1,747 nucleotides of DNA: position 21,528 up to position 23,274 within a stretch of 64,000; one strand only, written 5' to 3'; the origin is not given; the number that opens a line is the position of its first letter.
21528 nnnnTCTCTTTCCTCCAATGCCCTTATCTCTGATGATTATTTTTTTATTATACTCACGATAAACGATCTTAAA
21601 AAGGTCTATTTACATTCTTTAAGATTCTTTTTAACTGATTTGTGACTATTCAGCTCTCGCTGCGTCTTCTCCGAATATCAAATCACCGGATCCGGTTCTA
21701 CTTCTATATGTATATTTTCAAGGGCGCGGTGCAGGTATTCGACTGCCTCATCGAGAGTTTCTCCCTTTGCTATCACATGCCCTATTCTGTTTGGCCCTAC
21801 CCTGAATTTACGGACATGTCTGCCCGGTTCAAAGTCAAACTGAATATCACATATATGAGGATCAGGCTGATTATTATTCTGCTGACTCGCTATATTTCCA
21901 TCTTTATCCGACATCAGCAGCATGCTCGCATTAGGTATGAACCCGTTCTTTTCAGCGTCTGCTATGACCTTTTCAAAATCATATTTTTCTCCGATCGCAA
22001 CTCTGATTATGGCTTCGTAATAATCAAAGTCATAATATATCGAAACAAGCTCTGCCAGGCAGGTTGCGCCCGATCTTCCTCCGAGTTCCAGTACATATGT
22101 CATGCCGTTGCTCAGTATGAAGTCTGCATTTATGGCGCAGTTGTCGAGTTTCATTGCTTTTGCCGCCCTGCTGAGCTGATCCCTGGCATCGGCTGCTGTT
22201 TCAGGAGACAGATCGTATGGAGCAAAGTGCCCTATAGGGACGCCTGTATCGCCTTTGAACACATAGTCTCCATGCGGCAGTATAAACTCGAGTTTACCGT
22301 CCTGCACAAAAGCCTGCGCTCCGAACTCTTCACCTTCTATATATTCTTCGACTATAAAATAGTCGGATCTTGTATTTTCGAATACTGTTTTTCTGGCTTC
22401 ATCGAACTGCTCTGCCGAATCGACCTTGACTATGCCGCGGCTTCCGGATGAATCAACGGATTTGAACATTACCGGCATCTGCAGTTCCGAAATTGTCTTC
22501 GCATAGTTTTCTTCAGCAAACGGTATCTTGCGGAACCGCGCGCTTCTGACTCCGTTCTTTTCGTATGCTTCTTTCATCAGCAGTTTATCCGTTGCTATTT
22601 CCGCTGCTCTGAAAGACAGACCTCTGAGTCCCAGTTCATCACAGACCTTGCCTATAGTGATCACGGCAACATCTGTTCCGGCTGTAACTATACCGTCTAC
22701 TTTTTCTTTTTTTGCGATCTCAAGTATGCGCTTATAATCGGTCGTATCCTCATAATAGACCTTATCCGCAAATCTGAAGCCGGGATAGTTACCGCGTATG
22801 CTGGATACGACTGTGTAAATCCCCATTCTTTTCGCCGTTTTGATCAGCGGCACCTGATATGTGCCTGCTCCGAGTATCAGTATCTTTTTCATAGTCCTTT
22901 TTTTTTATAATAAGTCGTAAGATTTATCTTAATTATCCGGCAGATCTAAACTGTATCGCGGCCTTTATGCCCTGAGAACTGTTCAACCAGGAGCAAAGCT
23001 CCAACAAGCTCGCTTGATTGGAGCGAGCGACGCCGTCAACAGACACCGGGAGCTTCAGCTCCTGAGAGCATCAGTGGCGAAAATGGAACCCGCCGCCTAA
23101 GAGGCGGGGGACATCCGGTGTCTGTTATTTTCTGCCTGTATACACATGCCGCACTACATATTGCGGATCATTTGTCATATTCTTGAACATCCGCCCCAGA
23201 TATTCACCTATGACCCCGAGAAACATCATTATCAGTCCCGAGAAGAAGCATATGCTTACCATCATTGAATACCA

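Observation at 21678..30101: Cassette of three ATP-grasp ligases, a PaaK/CapK-type adenylating enzyme, two GtrB-type Und-P glycosyltransferases and a Wzx-like flippase inside a teichoic-acid operon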

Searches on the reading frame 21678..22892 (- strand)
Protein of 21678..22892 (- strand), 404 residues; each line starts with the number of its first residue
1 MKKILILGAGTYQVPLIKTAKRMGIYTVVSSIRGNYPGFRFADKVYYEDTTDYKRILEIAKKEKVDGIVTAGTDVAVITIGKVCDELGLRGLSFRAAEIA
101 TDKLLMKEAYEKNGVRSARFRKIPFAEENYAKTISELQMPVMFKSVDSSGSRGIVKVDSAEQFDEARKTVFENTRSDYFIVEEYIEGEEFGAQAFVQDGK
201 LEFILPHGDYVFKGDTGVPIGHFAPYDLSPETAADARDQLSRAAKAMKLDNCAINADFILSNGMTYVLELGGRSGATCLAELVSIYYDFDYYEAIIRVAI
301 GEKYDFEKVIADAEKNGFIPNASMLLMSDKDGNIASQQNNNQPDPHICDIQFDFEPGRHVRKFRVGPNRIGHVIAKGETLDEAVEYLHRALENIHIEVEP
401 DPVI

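Call 3: search_protein_families(library=pfam, proteins=[window:21678-22892:-], max_evalue=0.01)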
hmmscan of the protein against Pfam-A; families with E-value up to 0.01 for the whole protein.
window:21678-22892:- (404 aa): 8 families
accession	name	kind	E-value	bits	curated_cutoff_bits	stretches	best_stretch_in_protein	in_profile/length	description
PF18603.7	LAL_C2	-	1.9e-13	50.9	29.4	1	326-399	3-78/78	L-amino acid ligase C-terminal domain 2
PF13535.11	ATP-grasp_4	-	9.4e-12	45.3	27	1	138-278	2-157/160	ATP-grasp domain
PF01071.24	GARS_A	-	1.9e-08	34.8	27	1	101-253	1-164/194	Phosphoribosylglycinamide synthetase, ATP-grasp (A) domain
PF02655.19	ATP-grasp_3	-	1.5e-07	32.1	23.2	1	101-274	2-157/160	ATP-grasp domain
PF07478.18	Dala_Dala_lig_C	-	2.6e-06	27.5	24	1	127-193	25-89/204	D-ala D-ala ligase C-terminus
PF21360.3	PylC-like_N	-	0.0028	18.2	27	1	4-71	1-73/96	PylC-like, N-terminal domain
PF22660.2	RS_preATP-grasp-like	-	0.0039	18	27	0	1-65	1-65/98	Ribonucleotide synthetase preATP-grasp domain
PF25596.1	CPSase_L_D1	-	0.0099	16.2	27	0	39-72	53-86/118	Carbamoyl phosphate synthase preATP-grasp domain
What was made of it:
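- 21678..22892 (-): AG1: ATP-grasp ligase with an LAL_C2 domain. Core gene. LAL_C2 scores 50.9 bits against a cutoff of 29.4 (call 3).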

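Call 4: search_protein_families(library=ncbifam, proteins=[window:21678-22892:-], max_evalue=0.01)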
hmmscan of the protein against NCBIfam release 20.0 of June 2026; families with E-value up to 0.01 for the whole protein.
window:21678-22892:- (404 aa): 45 families (the best 25 are shown)
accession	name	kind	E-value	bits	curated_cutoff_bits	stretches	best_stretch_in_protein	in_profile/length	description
NF002563.0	PRK02186.1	subfamily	1.3e-19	70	625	1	16-399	19-397/890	argininosuccinate lyase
TIGR00877.1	purD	equivalog_domain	6.4e-16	58.2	288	1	3-230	2-238/425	phosphoribosylamine--glycine ligase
NF053643.1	Ddl_archaea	equivalog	2.3e-15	56.4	500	1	3-301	2-297/367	putative pseudomurein biosynthesis ATP-grasp protein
NF053745.1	AAntcapLigBacD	equivalog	4.1e-14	51.8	850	1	53-188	88-231/471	alanine--anticapsin ligase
NF006766.0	PRK09288.1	equivalog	5.2e-14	51.8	339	1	2-396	13-392/396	formate-dependent phosphoribosylglycinamide formyltransferase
NF002378.0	PRK01372.1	subfamily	4.8e-13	48.5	243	1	94-277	92-274/305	D-alanine--D-alanine ligase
TIGR01142.1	purT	equivalog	5.9e-13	48.5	502.15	1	3-305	1-301/380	phosphoribosylglycinamide formyltransferase 2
TIGR01205.1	D_ala_D_alaTIGR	subfamily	1.8e-12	46.8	245.65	1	94-277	98-290/318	D-alanine--D-alanine ligase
NF003671.0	PRK05294.1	equivalog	8.2e-11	40.2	599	1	39-309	602-871/1058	carbamoyl-phosphate synthase large subunit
TIGR01369.1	CPSaseII_lrg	equivalog_domain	1e-10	39.9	1027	1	39-306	605-871/1052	carbamoyl-phosphate synthase (glutamine-hydrolyzing) large subunit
NF004679.0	PRK06019.1-5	equivalog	5e-10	38.7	326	1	1-188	2-183/376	5-(carboxyamino)imidazole ribonucleotide synthase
NF002527.0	PRK01966.1-3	equivalog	6.2e-10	38.8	310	1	93-269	109-293/332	D-alanine--D-alanine ligase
NF009406.0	PRK12767.1-5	equivalog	6.7e-10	38.5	271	1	52-196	59-200/327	carbamoyl phosphate synthase-like protein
TIGR01161.1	purK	equivalog_domain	6.9e-09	35.4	318.4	1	4-248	2-240/362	5-(carboxyamino)imidazole ribonucleotide synthase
NF006406.0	PRK08654.1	equivalog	6.3e-08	31.6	739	1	2-180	3-194/499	acetyl-CoA carboxylase biotin carboxylase subunit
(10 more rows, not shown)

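Call 9: search_solved_structures(query=window:21678-22892:-, max_evalue=0.001)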
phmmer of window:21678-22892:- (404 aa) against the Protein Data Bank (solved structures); distinct sequences matched with E-value up to 0.001: 20.
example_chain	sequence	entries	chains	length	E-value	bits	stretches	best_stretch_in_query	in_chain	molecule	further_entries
4dim_A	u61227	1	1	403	1.4e-75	258.2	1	2-396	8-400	Phosphoribosylglycinamide synthetase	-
3wo1_A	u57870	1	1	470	1.3e-13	54.1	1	54-298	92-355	Alanine-anticapsin ligase BacD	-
3wnz_A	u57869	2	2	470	4e-13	52.6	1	54-296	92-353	Alanine-anticapsin ligase BacD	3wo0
3vmm_A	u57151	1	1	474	4.1e-13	52.5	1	54-296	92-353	Alanine-anticapsin ligase BacD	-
2yrw_A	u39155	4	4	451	4.5e-12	49.1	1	5-307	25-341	Phosphoribosylglycinamide synthetase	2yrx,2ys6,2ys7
3vot_A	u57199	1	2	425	1.2e-09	41.1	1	28-282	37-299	L-amino acid ligase, BL00235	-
2xcl_A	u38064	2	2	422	5.4e-09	39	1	4-274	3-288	PHOSPHORIBOSYLAMINE--GLYCINE LIGASE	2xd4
2ip4_A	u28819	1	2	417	1.2e-08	37.8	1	32-301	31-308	Phosphoribosylamine--glycine ligase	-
4wd3_A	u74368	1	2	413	7e-08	35.3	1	40-297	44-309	L-amino acid ligase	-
1ulz_A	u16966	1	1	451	1.9e-06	30.6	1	2-396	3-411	pyruvate carboxylase n-terminal domain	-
2qk4_A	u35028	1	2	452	2.4e-06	30.3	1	34-236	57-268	Trifunctional purine biosynthetic protein adenosine-3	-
9tps_G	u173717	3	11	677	3.1e-06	29.9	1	2-168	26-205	Biotin carboxylase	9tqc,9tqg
1ehi_A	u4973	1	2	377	5.9e-06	29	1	90-279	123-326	D-ALANINE:D-LACTATE LIGASE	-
1vkz_A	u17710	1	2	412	8.2e-06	28.5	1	97-322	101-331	Phosphoribosylamine--glycine ligase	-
3r23_A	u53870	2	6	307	1.8e-05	27.4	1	85-278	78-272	D-alanine--D-alanine ligase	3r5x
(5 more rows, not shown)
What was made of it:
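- PDB 4dim is labelled GAR synthetase (call 9).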

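Call 36: find_homologous_proteins(query=window:21678-22892:-, max_evalue=1e-20)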
Query window:21678-22892:- (404 aa): 2410 proteins with E <= 1e-20 among 8000 candidates; the best 120 are listed.
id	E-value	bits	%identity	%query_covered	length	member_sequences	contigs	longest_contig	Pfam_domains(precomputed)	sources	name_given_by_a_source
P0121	7.9e-268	906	100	100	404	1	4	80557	PF13535.12,PF02655.20,PF01071.25,PF18603.8,PF07478.19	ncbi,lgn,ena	-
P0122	1.2e-202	691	78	99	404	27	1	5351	PF13535.12,PF02655.20,PF01071.25,PF18603.8,PF07478.19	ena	-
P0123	4.1e-202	690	77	99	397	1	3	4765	PF13535.12,PF02655.20,PF01071.25,PF18603.8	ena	-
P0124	7.7e-202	689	77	99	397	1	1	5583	PF13535.12,PF02655.20,PF01071.25,PF18603.8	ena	-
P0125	9.9e-202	688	77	99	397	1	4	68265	PF13535.12,PF02655.20,PF01071.25,PF18603.8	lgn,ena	-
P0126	1.4e-201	688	77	99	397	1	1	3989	PF13535.12,PF02655.20,PF01071.25,PF18603.8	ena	-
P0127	4.7e-201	686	77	99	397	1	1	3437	PF13535.12,PF02655.20,PF01071.25,PF18603.8,PF07478.19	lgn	-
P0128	7.7e-201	685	77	99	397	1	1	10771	PF13535.12,PF02655.20,PF01071.25,PF18603.8,PF07478.19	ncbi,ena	-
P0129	9.2e-201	685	77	99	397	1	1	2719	PF13535.12,PF02655.20,PF01071.25,PF18603.8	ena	-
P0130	3.6e-200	683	76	99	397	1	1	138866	PF13535.12,PF02655.20,PF01071.25,PF18603.8,PF07478.19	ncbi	-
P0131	2.8e-198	677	77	99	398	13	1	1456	PF13535.12,PF02655.20,PF01071.25,PF18603.8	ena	-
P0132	4.2e-198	676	77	99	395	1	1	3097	PF13535.12,PF02655.20,PF01071.25,PF18603.8,PF07478.19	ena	-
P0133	1.3e-197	675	75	99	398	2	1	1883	PF13535.12,PF02655.20,PF01071.25,PF18603.8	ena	-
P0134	1.6e-197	674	75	99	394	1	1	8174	PF13535.12,PF02655.20,PF01071.25,PF18603.8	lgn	-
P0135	2.0e-197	674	77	99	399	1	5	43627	PF13535.12,PF02655.20,PF01071.25,PF18603.8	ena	-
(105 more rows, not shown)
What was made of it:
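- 21678..22892 (-): More than 2400 homologues at E<=1e-20, named at most 'ATP-grasp domain-containing protein' among those listed (call 36).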

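Call 45: find_related_loci(query=A2, collection=metagenome_contigs, flank=10000)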
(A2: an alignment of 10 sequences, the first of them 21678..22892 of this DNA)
Query A2 (404 aa) in metagenome_contigs; peptide patterns used: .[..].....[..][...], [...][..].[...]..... (x = any residue, [..] = any of these).
600 stretches matched a pattern (row limit reached: there are more); 254 encode a relative of the query (tblastn E <= 1e-3); the best 80 are kept; 80 distinct loci.
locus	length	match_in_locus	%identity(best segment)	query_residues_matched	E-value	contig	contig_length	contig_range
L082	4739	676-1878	78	1-401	0e+0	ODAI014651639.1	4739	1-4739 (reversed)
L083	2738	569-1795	75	1-399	0e+0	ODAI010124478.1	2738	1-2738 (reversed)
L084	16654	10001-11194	75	1-399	0e+0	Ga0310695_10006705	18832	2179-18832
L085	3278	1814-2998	75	1-399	0e+0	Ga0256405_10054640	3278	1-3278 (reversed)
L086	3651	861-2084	74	1-398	0e+0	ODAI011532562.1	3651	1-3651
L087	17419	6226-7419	74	1-399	0e+0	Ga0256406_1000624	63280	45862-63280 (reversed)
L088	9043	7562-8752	72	1-398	0e+0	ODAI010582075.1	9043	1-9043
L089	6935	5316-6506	70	1-399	0e+0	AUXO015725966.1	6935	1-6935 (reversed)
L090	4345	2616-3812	68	1-398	0e+0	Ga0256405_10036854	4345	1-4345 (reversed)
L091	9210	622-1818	69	1-398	0e+0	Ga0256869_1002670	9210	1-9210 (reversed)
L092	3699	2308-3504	69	1-398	0e+0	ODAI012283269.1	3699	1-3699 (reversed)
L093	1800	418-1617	70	1-399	0e+0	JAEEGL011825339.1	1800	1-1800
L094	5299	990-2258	64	1-399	1e-180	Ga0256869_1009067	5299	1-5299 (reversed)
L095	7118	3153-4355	67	5-399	9e-177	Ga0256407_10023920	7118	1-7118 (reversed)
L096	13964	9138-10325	69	1-401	3e-171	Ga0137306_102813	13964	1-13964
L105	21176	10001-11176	68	1-398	5e-169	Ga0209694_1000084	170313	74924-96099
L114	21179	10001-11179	64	1-399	2e-166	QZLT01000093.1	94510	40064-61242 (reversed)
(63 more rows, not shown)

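Call 55: search_solved_structures(query=window:21678-22892:-, max_evalue=1e-30, show_alignments=1)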
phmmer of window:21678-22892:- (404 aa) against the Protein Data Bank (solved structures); distinct sequences matched with E-value up to 1e-30: 1.
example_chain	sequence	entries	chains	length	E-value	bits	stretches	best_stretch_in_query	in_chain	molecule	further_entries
4dim_A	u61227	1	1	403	1.4e-75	258.2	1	2-396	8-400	Phosphoribosylglycinamide synthetase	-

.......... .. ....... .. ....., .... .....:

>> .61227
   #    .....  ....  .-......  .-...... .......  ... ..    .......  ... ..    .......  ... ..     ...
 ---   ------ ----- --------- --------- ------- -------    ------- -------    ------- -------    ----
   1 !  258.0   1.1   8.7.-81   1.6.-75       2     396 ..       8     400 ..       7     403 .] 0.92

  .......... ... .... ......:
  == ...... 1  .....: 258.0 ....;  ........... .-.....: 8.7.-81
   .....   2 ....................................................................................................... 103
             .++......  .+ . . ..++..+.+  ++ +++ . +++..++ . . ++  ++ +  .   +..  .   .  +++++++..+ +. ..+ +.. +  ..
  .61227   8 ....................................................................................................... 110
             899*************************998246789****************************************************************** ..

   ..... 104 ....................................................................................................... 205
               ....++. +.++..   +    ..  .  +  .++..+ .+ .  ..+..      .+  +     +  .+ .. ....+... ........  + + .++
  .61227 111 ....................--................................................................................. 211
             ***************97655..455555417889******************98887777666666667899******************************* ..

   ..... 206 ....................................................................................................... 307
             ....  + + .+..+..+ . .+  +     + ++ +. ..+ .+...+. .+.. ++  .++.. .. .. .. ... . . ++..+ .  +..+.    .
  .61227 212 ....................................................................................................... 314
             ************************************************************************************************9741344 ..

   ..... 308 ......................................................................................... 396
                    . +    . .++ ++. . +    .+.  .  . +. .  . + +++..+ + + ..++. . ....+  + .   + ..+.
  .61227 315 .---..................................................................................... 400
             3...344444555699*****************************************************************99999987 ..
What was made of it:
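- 21678..22892 (-): Roughly 45% identical, by inspection of the alignment, over the full length to PDB 4dim, an uncharacterised structural-genomics entry (calls 9, 55).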

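Call 88: search_protein_families(library=pfam, proteins=[L114:5337-7067:-, L114:13062-14423:-, L114:14611-15213:-, L114:15337-16074:-, L114:16074-16898:-, L114:16917-17936:-, L114:18071-18799:-, L114:19103-20014:-, L105:2237-4153:-, L105:15098-16972:-], max_evalue=0.001)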
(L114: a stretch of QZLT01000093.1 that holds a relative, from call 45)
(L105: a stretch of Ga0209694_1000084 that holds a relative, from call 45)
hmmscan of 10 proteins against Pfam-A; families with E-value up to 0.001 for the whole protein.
L114:5337-7067:- (576 aa): 6 families
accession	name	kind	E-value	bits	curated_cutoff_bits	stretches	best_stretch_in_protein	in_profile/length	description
PF00041.27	fn3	-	8.8e-18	64.8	25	2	315-393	2-78/84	Fibronectin type III domain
PF03734.19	YkuD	-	4.2e-15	57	23.4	1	457-574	2-145/146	L,D-transpeptidase catalytic domain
PF25059.1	FN3_DSCAM-DSCAML_C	-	2.2e-08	34.8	39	0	340-390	21-72/89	DSCAM/DSCAML C-terminal Fn3-like domain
PF21910.2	GH85_C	-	6e-06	27.1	27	0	233-293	18-81/95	GH85 endohexosaminidases, C-terminal domain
PF09294.16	Interfer-bind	-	0.00011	22.9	21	1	315-396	15-98/104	Interferon-alpha/beta receptor, fibronectin type III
PF25814.1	fn3_SORL1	-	0.0002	21.8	27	0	225-290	10-73/90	SORL1-like, fn3 domain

L114:13062-14423:- (453 aa): 0 families

L114:14611-15213:- (200 aa): 0 families

L114:15337-16074:- (245 aa): 3 families
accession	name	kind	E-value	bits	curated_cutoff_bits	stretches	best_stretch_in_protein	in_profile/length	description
PF13614.12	AAA_31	-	4.7e-12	46.6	27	1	35-192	3-165/177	AAA domain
PF10609.15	ParA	-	2.4e-08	34.2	27.1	1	34-226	4-195/246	NUBPL iron-transfer P-loop NTPase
PF01656.29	CbiA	-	7.6e-07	29.6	25.4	1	36-208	1-115/125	CobQ/CobB/MinD/ParA nucleotide binding domain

L114:16074-16898:- (274 aa): 1 family
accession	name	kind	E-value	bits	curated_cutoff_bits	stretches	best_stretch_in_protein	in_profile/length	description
PF02706.20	Wzz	-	7e-13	49.1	25.5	1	38-127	2-91/91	Chain length determinant protein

L114:16917-17936:- (339 aa): 1 family
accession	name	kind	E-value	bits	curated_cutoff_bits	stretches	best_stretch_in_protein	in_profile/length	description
PF03816.19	LytR_cpsA_psr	-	3.1e-15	57.1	24.6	1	97-251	2-145/150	LytR_cpsA_psr family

L114:18071-18799:- (242 aa): 1 family
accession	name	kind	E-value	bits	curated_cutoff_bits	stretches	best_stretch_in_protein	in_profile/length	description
PF19567.5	CpsB_CapC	-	1.7e-35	123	27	1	3-229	1-224/234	Capsular polysaccharide synthesis, CpsB/CapC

L114:19103-20014:- (303 aa): 2 families
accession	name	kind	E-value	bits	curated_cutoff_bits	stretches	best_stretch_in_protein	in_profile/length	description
PF03547.23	Mem_trans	-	1.6e-31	109.7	25.7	1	11-296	9-342/343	Membrane transport protein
PF01758.21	SBF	-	3.4e-06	27.3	24.3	1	219-302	28-116/191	Sodium Bile acid symporter family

L105:2237-4153:- (638 aa): 3 families
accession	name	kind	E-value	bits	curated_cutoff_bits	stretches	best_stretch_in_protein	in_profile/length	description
PF01183.26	Glyco_hydro_25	-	8.5e-36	124.4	27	1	194-379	1-180/180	Glycosyl hydrolases family 25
PF08239.17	SH3_3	-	9.8e-10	38.9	27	1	580-633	3-53/54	Bacterial SH3 domain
PF00041.27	fn3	-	0.00086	19.9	25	0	397-459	6-67/84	Fibronectin type III domain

L105:15098-16972:- (624 aa): 5 families
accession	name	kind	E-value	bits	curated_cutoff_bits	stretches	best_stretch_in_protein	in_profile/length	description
PF03734.19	YkuD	-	2e-13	51.6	23.4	1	505-622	2-145/146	L,D-transpeptidase catalytic domain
PF00041.27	fn3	-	3e-11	43.8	25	1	329-401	12-82/84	Fibronectin type III domain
PF16656.11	Pur_ac_phosph_N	-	3.9e-05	24.6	30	0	330-400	12-89/93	Purple acid Phosphatase, N-terminal domain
PF21910.2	GH85_C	-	0.00022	22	27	0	332-401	18-90/95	GH85 endohexosaminidases, C-terminal domain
PF25059.1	FN3_DSCAM-DSCAML_C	-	0.00028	21.6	39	0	346-399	22-76/89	DSCAM/DSCAML C-terminal Fn3-like domain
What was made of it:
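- Lachnospiraceae loci lie beside capsule-type genes or wall-enzyme genes, not TagF genes (call 88).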

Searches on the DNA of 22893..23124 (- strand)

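Call 26: search_dna_similar(query=window:22893-23124:-, collection=plasmids, mode=distant, max_rows=5)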
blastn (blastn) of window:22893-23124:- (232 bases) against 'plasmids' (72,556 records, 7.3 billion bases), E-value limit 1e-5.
No match.
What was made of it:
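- Tried and rejected: The gap repeat against plasmids: no match (call 26).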
